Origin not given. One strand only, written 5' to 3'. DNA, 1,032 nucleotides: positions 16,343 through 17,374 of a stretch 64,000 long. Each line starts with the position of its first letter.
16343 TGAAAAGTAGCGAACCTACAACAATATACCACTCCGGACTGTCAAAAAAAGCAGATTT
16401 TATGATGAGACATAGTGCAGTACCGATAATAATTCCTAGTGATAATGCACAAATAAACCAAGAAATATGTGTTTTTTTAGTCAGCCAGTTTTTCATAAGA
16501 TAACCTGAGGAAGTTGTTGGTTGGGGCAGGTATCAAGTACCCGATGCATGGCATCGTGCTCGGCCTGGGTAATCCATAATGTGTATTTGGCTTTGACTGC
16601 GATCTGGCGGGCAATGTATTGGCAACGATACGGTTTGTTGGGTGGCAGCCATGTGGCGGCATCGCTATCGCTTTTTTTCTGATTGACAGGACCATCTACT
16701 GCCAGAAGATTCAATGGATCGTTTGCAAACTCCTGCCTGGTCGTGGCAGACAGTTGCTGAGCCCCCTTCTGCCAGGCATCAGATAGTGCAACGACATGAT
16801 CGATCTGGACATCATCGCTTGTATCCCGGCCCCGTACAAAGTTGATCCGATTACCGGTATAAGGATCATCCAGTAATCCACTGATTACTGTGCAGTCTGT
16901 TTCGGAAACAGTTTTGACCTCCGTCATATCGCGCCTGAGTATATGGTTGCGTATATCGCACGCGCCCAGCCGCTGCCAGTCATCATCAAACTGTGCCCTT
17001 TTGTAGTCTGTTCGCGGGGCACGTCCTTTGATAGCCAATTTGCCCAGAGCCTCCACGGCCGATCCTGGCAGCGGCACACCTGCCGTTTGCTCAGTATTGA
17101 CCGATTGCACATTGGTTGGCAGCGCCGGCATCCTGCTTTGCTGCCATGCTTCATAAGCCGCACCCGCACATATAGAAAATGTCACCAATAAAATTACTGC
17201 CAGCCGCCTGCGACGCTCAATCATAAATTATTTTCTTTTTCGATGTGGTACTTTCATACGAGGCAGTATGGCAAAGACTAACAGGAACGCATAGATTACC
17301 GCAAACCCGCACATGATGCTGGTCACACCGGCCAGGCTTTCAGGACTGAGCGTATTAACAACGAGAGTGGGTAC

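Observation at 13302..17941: DNA-uptake operon: nuclease-less ComEC translationally coupled to a secreted DUF1524 nuclease and followed by a two-LTD surface protein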

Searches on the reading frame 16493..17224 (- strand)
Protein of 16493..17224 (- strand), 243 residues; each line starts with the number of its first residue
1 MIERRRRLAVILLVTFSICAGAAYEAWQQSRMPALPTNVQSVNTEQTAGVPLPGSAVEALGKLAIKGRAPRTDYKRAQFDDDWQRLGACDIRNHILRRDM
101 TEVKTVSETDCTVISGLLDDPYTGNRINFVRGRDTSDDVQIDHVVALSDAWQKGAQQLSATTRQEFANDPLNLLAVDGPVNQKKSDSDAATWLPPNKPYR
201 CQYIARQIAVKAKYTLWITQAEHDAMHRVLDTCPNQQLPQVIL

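Call 3: search_protein_families(library=pfam, proteins=[window:16493-17224:-], max_evalue=0.01)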
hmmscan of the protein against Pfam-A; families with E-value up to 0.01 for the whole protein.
window:16493-17224:- (243 aa): 1 family
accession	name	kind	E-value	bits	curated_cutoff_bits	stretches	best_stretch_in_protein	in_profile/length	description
PF07510.16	GmrSD_C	-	1.6e-23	83.6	23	1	91-228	2-137/138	GmrSD restriction endonucleases, C-terminal domain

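Call 4: search_protein_families(library=ncbifam, proteins=[window:16493-17224:-], max_evalue=0.01)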
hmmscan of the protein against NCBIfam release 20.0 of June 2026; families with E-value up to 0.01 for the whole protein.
window:16493-17224:- (243 aa): 0 families

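Call 7: find_homologous_proteins(query=window:16493-17224:-, max_evalue=0.00001)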
Query window:16493-17224:- (243 aa): 8000 proteins with E <= 0.00001 among 8000 candidates; the best 120 are listed.
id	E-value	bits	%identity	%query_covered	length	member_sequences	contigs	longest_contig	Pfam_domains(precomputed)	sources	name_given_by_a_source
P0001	8.3e-161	551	100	100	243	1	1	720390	PF07510.17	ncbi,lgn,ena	-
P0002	1.1e-117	409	76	100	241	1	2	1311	PF07510.17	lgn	-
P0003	2.9e-116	405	74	100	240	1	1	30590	PF07510.17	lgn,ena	-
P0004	2.6e-115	402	74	100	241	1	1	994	PF07510.17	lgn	-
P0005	3.6e-114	398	72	100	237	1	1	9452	PF07510.17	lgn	-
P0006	5.9e-112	391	70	100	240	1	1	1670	PF07510.17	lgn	-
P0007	2.6e-111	389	72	100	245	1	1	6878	PF07510.17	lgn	-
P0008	5.3e-109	381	69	100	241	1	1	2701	PF07510.17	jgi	jgi:hypothetical protein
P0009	2.3e-107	376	70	100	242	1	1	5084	PF07510.17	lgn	-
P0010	3.0e-106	372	67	100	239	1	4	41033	PF07510.17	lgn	-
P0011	3.7e-105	369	69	100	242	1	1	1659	PF07510.17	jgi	jgi:hypothetical protein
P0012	1.5e-104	367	72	91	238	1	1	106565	PF07510.17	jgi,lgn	-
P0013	1.1e-96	341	65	98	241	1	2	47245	PF07510.17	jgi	jgi:hypothetical protein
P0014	2.3e-96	340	64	99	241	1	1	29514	PF07510.17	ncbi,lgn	-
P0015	9.2e-96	338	63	99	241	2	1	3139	PF07510.17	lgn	-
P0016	3.5e-95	336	64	98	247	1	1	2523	PF07510.17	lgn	-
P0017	6.4e-95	335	62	99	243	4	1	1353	PF07510.17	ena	-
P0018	1.4e-94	334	64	99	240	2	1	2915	PF07510.17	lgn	-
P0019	2.4e-94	333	63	100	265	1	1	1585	PF07510.17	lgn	-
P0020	1.1e-93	331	70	86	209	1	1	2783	PF07510.17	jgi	jgi:hypothetical protein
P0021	6.6e-93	328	65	99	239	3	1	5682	PF07510.17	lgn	-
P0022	9.4e-93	328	64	97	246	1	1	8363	PF07510.17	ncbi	-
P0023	1.3e-92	327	66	91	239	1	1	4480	PF07510.17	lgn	-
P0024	3.5e-92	326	67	91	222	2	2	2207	PF07510.17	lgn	-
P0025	4.2e-92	326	61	99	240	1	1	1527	PF07510.17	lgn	-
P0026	7.3e-92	325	63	99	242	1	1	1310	PF07510.17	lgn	-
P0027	1.0e-91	324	62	99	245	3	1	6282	PF07510.17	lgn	-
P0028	1.2e-91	324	62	99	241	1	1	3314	PF07510.17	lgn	-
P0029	1.4e-91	324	64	98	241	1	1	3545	PF07510.17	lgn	-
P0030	1.7e-91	324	63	98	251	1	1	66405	PF07510.17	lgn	-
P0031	2.3e-91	323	64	98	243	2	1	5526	PF07510.17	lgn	-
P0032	8.9e-91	321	61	99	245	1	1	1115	PF07510.17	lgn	-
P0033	9.3e-91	321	64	99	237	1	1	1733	PF07510.17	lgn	-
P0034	1.2e-90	321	60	98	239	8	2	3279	PF07510.17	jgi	jgi:hypothetical protein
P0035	1.9e-90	320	61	99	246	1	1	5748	PF07510.17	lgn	-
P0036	2.1e-90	320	62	99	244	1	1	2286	PF07510.17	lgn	-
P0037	2.7e-90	320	63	98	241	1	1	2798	PF07510.17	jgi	jgi:hypothetical protein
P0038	3.9e-90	319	62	99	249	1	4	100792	PF07510.17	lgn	-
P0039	5.2e-90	319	61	98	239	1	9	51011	PF07510.17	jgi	jgi:hypothetical protein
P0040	6.3e-90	319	63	99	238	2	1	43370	PF07510.17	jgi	jgi:hypothetical protein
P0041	1.1e-89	318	61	100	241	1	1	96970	PF07510.17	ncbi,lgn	ncbi:MAG: HNH endonuclease family protein [Candidatus Saccharimonadales bacterium]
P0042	1.2e-89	318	62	99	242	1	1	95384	PF07510.17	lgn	-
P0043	1.4e-89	318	61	99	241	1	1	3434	PF07510.17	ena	-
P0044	1.5e-89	317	60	99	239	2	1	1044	PF07510.17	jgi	jgi:hypothetical protein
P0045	2.2e-89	317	61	99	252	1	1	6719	PF07510.17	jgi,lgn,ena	-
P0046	2.4e-89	317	63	98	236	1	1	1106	PF07510.17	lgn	-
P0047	3.0e-89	316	60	99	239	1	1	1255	PF07510.17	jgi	jgi:hypothetical protein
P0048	3.5e-89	316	59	99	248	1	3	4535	PF07510.17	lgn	-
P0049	3.7e-89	316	61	99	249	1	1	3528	PF07510.17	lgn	-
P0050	4.1e-89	316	62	99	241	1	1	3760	PF07510.17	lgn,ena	-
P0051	5.7e-89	316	61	99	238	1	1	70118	PF07510.17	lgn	-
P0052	7.3e-89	315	61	99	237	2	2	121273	PF07510.17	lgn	-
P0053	7.4e-89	315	61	100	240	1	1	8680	PF07510.17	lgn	-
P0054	1.1e-88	315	62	98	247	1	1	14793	PF07510.17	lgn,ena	-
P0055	1.4e-88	314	61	98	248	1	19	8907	PF07510.17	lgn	-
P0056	2.5e-88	313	64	99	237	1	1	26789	PF07510.17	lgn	-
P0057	2.5e-88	313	63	99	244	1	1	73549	PF07510.17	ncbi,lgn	-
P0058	2.7e-88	313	64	86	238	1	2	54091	PF07510.17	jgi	jgi:hypothetical protein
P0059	3.5e-88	313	65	86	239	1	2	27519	PF07510.17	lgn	-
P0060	3.5e-88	313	62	98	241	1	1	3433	PF07510.17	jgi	jgi:hypothetical protein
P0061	4.4e-88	313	61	99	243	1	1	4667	PF07510.17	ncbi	-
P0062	4.5e-88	313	61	99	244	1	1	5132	PF07510.17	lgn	-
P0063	5.5e-88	312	60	98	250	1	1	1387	PF07510.17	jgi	jgi:hypothetical protein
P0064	5.9e-88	312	61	99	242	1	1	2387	PF07510.17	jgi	jgi:hypothetical protein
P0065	6.4e-88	312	58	99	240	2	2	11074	PF07510.17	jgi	jgi:hypothetical protein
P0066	1.8e-87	311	62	98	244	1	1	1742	PF07510.17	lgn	-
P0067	1.8e-87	311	63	88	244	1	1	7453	PF07510.17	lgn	-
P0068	2.0e-87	310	72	77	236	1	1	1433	PF07510.17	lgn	-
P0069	2.3e-87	310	61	98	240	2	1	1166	PF07510.17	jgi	jgi:hypothetical protein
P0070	2.6e-87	310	62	100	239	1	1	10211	PF07510.17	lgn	-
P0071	2.6e-87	310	62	99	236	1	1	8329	PF07510.17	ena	-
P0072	2.7e-87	310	61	99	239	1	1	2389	PF07510.17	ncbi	-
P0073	3.5e-87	310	61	99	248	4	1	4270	PF07510.17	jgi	-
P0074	6.0e-87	309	67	86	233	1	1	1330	PF07510.17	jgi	jgi:hypothetical protein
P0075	7.0e-87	309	61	99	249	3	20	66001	PF07510.17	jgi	jgi:hypothetical protein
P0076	7.3e-87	309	61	98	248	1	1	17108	PF07510.17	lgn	-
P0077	7.8e-87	309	60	99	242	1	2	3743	PF07510.17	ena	-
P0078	8.5e-87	308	61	98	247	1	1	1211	PF07510.17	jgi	jgi:hypothetical protein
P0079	8.7e-87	308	61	100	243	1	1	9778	PF07510.17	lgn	-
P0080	9.4e-87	308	60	99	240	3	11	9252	PF07510.17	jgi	jgi:hypothetical protein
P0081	9.9e-87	308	61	100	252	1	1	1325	PF07510.17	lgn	-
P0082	1.0e-86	308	60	98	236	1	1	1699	PF07510.17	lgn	-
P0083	1.1e-86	308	60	99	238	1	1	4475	PF07510.17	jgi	jgi:hypothetical protein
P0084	1.1e-86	308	61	98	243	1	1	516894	PF07510.17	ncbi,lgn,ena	-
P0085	2.2e-86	307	60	98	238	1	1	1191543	PF07510.17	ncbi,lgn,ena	-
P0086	2.6e-86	307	60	98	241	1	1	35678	PF07510.17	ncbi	-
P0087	2.8e-86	307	60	99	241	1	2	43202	PF07510.17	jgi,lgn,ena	-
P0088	3.4e-86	306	59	99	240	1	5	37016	PF07510.17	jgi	jgi:hypothetical protein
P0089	3.7e-86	306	60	99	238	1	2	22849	PF07510.17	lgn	-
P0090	3.8e-86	306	61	98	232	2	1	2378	PF07510.17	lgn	-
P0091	5.1e-86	306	60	99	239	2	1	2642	PF07510.17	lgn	-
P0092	5.6e-86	306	61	99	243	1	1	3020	PF07510.17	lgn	-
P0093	5.8e-86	306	58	99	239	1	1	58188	PF07510.17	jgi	jgi:hypothetical protein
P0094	6.3e-86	306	58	100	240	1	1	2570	PF07510.17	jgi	jgi:hypothetical protein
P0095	6.9e-86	305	59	98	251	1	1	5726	PF07510.17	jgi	jgi:hypothetical protein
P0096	8.4e-86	305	61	100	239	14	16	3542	PF07510.17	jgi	jgi:hypothetical protein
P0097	9.8e-86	305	60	95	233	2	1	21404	PF07510.17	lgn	-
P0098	9.8e-86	305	59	99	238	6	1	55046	PF07510.17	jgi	jgi:hypothetical protein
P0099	1.0e-85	305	59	98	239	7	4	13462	PF07510.17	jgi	jgi:hypothetical protein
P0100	1.1e-85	305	58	98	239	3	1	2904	PF07510.17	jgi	jgi:hypothetical protein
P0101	1.2e-85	305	59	98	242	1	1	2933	PF07510.17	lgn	-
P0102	1.2e-85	305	58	98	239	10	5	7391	PF07510.17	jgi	jgi:hypothetical protein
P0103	1.7e-85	304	59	99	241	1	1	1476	PF07510.17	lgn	-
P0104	2.2e-85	304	58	100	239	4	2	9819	PF07510.17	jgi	jgi:hypothetical protein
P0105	2.4e-85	304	61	98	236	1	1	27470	PF07510.17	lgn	-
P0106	2.4e-85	304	61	95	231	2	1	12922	PF07510.17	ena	-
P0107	2.7e-85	304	69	77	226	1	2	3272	PF07510.17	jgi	jgi:hypothetical protein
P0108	3.1e-85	303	57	98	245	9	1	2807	PF07510.17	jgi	jgi:hypothetical protein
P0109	3.1e-85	303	58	100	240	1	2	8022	PF07510.17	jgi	jgi:hypothetical protein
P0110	3.5e-85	303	59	98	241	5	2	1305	PF07510.17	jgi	jgi:hypothetical protein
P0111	4.2e-85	303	59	98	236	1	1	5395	PF07510.17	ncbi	-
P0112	4.7e-85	303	58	99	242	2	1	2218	PF07510.17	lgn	-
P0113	5.4e-85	303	65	91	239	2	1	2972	PF07510.17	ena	-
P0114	5.4e-85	303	59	98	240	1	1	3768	PF07510.17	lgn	-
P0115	8.1e-85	302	58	100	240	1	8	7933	PF07510.17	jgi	jgi:hypothetical protein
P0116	9.5e-85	302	59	99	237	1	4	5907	PF07510.17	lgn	-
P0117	1.1e-84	301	59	99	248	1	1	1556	PF07510.17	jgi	jgi:hypothetical protein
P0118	1.2e-84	301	58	99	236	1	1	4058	PF07510.17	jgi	jgi:hypothetical protein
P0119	1.3e-84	301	58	98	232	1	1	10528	PF07510.17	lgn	-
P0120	1.4e-84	301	59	99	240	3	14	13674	PF07510.17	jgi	jgi:hypothetical protein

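Call 9: find_encoding_contigs(protein=P0001, flank=8000, max_places=3)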
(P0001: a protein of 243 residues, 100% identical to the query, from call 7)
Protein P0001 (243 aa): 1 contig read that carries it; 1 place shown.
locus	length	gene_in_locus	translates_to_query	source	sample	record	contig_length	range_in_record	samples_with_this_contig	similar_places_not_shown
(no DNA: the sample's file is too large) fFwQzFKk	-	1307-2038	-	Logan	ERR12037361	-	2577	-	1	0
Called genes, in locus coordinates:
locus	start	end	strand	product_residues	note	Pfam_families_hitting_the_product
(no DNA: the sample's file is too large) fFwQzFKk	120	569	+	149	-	PF04977:DivIC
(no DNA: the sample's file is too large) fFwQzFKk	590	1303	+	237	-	-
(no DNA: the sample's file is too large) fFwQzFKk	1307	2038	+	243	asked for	PF07510:GmrSD_C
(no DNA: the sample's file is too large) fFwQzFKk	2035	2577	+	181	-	?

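Call 10: find_encoding_contigs(protein=P0085, flank=8000, max_places=3)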
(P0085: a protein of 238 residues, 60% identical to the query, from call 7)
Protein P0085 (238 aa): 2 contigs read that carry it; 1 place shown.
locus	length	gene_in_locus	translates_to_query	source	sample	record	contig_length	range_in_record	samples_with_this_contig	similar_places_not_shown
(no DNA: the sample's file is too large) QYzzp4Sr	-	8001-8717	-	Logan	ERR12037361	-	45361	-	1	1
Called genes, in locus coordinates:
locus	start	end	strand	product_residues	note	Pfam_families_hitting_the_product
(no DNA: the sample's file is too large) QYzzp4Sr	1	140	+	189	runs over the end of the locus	-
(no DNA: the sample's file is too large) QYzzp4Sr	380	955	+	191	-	PF07501:G5 (weak)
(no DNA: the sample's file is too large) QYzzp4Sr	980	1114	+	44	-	-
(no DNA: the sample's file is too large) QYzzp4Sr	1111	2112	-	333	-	PF13365:Trypsin_2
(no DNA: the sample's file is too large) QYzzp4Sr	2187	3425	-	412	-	PF00817:IMS, PF11799:IMS_C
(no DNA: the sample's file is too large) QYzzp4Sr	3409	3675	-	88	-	-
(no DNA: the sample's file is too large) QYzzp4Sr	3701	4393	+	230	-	PF02586:SRAP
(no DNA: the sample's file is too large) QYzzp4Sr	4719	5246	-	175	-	-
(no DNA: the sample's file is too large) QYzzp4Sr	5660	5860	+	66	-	-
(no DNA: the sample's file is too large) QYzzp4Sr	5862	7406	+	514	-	PF00239:Resolvase, PF07508:Recombinase (weak)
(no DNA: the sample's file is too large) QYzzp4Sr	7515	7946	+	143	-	PF04977:DivIC (weak)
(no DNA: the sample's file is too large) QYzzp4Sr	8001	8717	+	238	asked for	PF07510:GmrSD_C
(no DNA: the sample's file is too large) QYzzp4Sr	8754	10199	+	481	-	PF13567:DUF4131, PF03772:Competence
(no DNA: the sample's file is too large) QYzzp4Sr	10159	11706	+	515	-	PF00932:LTD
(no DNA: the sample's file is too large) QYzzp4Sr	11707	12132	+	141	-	-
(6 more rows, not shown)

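Call 11: find_encoding_contigs(protein=P0084, flank=8000, max_places=3)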
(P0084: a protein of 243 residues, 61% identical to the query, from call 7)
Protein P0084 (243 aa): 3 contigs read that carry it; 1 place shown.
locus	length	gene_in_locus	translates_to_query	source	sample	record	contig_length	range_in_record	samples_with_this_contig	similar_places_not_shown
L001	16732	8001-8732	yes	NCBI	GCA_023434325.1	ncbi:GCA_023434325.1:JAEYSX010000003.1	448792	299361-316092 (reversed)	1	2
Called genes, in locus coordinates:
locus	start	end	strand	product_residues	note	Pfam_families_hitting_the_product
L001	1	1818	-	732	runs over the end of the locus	PF00580:UvrD-helicase, PF13245:AAA_19, PF13604:AAA_30 (weak), PF01443:Viral_helicase1 (faint), PF13361:UvrD_C, PF13538:UvrD_C_2, PF21196:PcrA_UvrD_tudor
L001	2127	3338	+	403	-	PF10017:Methyltransf_33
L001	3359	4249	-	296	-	-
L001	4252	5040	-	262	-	PF00121:TIM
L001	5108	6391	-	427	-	PF00162:PGK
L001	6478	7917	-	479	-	PF00224:PK, PF03328:HpcH_HpaI (faint), PF02887:PK_C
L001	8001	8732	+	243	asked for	PF07510:GmrSD_C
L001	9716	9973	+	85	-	-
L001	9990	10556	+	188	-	PF11181:YflT (faint), PF06897:DUF1269 (weak)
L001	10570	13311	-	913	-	PF15902:Sortilin-Vps10 (weak)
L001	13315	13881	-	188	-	-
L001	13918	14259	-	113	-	-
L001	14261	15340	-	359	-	PF02615:Ldh_2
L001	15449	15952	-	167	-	-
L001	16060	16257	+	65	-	-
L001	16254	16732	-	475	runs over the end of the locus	PF00239:Resolvase, PF07508:Recombinase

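Call 28: search_solved_structures(query=window:16493-17224:-, max_evalue=1, show_alignments=2)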
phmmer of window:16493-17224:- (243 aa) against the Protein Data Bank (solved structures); distinct sequences matched with E-value up to 1: 0.

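Call 30: search_solved_structures(query=A2, max_evalue=1, show_alignments=2)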
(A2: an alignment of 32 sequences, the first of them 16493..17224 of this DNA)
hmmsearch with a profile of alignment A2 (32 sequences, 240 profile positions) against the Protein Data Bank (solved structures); distinct sequences matched with E-value up to 1: 1.
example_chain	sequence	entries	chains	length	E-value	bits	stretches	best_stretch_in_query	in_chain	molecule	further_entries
9f79_C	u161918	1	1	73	0.89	12.2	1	23-84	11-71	Eukaryotic translation initiation factor 2 subunit beta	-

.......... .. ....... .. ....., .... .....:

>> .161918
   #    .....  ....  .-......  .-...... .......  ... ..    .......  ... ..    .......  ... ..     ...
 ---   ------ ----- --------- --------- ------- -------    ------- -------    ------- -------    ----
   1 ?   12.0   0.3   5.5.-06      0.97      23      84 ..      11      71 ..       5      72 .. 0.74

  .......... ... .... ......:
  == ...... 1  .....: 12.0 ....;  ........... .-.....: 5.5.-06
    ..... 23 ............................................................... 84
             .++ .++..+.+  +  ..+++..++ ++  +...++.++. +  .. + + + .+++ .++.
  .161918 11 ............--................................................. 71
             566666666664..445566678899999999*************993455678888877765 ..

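Call 33: predict_structure(alignment_id=A2)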
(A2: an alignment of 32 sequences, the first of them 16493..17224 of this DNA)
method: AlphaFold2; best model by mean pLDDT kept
length: 243 residues; sequences in the alignment: 32
mean_pLDDT: 77.4   pTM: 0.65
mean pLDDT of the five models: 77.4, 74.3, 73.8, 71.3, 69.4
residues with pLDDT >= 90: 61; 70-90: 117; 50-70: 44; < 50: 21
segments of 3 or more residues with pLDDT < 50: 33-47
pLDDT, mean of each block of 10 residues (from residue 1): 84 90 82 48 45 83 92 81 77 83 90 85 74 63 73 91 86 59 53 66 87 92 92 88 54
secondary structure, 60 per line:
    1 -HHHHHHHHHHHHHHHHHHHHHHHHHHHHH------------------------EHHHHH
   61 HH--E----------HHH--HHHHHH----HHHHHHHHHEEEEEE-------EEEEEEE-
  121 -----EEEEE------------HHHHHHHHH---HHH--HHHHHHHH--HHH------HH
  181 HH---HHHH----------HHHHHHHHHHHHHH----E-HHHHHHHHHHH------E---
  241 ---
elements in order: H2-30 H56-62 H81-86 H91-99 E100-105 E113-119 E126-130 H143-151 H160-167 H179-182 H186-189 H200-213 H220-230

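Call 39: find_encoding_contigs(protein=P0093, flank=10000, max_places=2)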
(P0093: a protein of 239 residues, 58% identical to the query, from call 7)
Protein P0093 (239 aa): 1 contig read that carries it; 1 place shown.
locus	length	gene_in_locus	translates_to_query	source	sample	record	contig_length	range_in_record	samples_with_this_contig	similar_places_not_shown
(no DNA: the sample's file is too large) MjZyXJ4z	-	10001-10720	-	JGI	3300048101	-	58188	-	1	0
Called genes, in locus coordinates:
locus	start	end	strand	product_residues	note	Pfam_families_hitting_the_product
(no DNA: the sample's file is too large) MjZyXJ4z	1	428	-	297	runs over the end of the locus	PF01820:Dala_Dala_lig_N, PF02655:ATP-grasp_3, PF07478:Dala_Dala_lig_C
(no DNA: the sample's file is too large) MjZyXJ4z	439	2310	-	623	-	PF06480:FtsH_ext (weak), PF13191:AAA_16 (faint), PF00004:AAA, PF07728:AAA_5 (weak), PF20720:nSTAND3 (weak), PF17862:AAA_lid_3, PF01434:Peptidase_M41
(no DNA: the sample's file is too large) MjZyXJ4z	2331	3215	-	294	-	PF01171:ATP_bind_3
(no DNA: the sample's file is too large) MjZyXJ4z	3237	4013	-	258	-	PF00404:Dockerin_1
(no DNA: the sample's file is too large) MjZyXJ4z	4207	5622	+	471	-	-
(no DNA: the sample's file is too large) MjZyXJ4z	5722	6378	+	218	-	-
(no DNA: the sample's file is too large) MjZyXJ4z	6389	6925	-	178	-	PF01965:DJ-1_PfpI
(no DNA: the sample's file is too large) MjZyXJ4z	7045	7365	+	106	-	-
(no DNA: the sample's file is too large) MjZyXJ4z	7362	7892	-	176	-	PF09900:DUF2127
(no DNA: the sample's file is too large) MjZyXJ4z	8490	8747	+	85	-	PF00076:RRM_1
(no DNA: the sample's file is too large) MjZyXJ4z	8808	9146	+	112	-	PF01906:YbjQ_1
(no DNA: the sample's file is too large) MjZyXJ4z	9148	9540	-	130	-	-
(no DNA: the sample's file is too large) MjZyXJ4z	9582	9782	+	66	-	-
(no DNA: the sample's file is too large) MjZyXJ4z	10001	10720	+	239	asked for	PF07510:GmrSD_C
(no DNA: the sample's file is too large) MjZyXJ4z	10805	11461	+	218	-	-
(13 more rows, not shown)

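Call 40: fold_search(model_id=the predicted structure, library=pdb)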
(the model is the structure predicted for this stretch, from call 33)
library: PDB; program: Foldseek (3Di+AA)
matches with E <= 10: 21; with E <= 0.001: 0
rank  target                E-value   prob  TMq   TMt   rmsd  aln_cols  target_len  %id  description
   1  5vw1_B                2.9e+00  0.06  0.15  0.31   8.3        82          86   18  Crystal structure of SpyCas9-sgRNA-AcrIIA4 ternary complex (released 2017-06-28)
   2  4dn5_B                3.5e+00  0.01  0.13  0.10  16.1       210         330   15  Crystal Structure of NF-kB-inducing Kinase (NIK) (released 2012-06-27)
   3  1k9a_B                4.1e+00  0.01  0.12  0.08  18.4       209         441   12  Crystal structure analysis of full-length carboxyl-terminal Src kinase at 2.5 A resolution (released 2002-03-20)
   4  5vzl_C                5.2e+00  0.03  0.15  0.29   8.6        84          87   18  cryo-EM structure of the Cas9-sgRNA-AcrIIA4 anti-CRISPR complex (released 2017-07-26)
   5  4g3c_A                6.2e+00  0.01  0.14  0.11  16.2       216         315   13  Crystal structure of apo murine Nf-kappaB inducing kinase (NIK) (released 2012-08-08)
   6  1p4e_C                6.2e+00  0.01  0.16  0.11  17.0       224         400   12  Flpe W330F mutant-DNA Holliday Junction Complex (released 2003-05-20)
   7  9znf_AL               6.2e+00  0.00  0.10  0.11  18.4       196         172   11  Cryo-EM structure of the Methanosarcina acetivorans 70S ribosome in complex with SriA and SriB (released 2026-01-28)
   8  5wwc_B                6.5e+00  0.08  0.09  0.33   5.4        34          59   26  The crystal structure of Cren7 mutant L28M in complex with dsDNA (released 2017-04-26)
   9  1rka                  6.9e+00  0.01  0.12  0.10  11.8       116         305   10  THE APO FORM OF E. COLI RIBOKINASE (released 1999-08-31)
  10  8s85_B                6.9e+00  0.01  0.12  0.11  17.6       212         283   15  Crystal structure of JAK1 JH1 domain in complex with an inhibitor (released 2024-11-06)
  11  6z1q_BBB              6.9e+00  0.01  0.12  0.10  17.3       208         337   15  MAP3K14 (NIK) in complex with DesF-3R/4076 (released 2020-07-08)
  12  4x8f_A                7.3e+00  0.01  0.12  0.10  11.9       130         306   12  Vibrio cholerae O395 Ribokinase in apo form (released 2015-01-21)
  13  6kze_A                7.3e+00  0.01  0.14  0.12  14.7       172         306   13  The crystal structue of PDE10A complexed with 4d (released 2020-09-30)
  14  5ukg_B                7.8e+00  0.01  0.11  0.08  11.2       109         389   15  Crystal Structure of the genetically encoded calcium indicator K-GECO (released 2018-02-07)
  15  2evs_A                7.8e+00  0.01  0.11  0.12  14.2       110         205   14  Crystal structure of human Glycolipid Transfer Protein complexed with n-hexyl-beta-D-glucoside (released 2006-11-14)
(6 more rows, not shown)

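Call 53: search_protein_families(library=padloc, proteins=[window:16493-17224:-], max_evalue=0.01)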
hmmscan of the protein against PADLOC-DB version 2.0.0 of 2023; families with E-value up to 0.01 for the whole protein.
window:16493-17224:- (243 aa): 2 families
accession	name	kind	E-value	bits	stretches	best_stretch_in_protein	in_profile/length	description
PDLC04630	PDC-M40B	-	0.0016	15.3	1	120-193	111-199/547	-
PDLC04151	HEC-05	-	0.008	12.9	1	132-209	480-563/600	-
